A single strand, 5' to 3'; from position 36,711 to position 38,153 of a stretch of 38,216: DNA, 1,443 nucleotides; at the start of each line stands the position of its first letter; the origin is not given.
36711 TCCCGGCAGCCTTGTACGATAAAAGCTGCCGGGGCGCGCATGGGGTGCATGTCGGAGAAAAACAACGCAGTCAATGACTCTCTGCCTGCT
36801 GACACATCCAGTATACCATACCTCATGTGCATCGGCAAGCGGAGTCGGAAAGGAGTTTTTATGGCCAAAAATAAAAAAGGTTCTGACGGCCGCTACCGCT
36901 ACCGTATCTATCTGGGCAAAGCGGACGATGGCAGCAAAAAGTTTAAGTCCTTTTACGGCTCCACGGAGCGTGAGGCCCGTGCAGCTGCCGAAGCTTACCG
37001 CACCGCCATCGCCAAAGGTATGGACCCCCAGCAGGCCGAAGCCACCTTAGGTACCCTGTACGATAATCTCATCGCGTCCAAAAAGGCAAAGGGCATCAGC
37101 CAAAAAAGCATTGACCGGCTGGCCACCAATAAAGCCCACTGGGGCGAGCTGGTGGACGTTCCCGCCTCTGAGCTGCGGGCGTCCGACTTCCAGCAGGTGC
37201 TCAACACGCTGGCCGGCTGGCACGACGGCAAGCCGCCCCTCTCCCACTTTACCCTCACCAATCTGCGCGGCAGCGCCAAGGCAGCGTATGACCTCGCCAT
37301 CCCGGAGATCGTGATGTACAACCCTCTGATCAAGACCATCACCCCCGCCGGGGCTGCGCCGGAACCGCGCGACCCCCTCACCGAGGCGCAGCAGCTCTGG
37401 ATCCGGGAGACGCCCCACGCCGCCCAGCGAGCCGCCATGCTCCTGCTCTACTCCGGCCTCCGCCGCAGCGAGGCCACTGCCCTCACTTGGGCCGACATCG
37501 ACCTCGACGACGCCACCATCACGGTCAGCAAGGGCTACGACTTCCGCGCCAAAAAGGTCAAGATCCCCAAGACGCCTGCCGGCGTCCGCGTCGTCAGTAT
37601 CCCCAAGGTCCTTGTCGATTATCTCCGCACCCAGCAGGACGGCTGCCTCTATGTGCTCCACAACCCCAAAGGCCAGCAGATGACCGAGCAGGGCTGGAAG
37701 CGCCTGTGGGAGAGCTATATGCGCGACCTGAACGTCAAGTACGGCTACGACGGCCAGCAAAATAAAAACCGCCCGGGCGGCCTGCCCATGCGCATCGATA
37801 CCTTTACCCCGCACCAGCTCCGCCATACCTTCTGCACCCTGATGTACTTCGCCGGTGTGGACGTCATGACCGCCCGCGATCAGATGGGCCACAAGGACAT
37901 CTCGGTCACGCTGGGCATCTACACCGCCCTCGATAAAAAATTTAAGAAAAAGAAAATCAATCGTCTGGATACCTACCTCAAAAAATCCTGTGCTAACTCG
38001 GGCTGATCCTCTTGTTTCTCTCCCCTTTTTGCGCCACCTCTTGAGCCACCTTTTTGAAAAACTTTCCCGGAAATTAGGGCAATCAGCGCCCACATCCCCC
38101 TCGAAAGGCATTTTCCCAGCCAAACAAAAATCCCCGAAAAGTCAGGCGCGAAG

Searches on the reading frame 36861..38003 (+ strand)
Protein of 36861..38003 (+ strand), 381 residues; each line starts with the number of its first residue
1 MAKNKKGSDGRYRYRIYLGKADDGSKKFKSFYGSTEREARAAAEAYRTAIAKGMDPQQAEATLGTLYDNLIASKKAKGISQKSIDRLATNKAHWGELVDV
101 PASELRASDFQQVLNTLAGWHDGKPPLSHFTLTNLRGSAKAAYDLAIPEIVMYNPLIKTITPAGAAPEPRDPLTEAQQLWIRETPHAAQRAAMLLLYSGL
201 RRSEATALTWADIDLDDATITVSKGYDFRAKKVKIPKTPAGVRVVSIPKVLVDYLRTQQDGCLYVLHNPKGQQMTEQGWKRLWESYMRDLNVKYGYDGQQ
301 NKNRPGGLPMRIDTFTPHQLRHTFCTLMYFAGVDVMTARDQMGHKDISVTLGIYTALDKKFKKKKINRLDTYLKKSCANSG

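Call 5: search_protein_families(library=pfam, proteins=[window:36861-38003:+], max_evalue=0.1)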
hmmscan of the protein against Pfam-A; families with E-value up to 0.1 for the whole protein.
window:36861-38003:+ (381 aa): 3 families
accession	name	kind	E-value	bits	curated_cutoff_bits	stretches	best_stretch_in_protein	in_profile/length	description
PF00589.27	Phage_integrase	-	2.1e-23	83.4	27.1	1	190-359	26-170/172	Phage integrase family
PF13356.12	Arm-DNA-bind_3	-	0.0013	19.2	27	1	12-60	36-80/83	Arm DNA-binding domain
PF14657.12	Arm-DNA-bind_4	-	0.0085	16.1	22.3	1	11-54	1-46/47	Arm DNA-binding domain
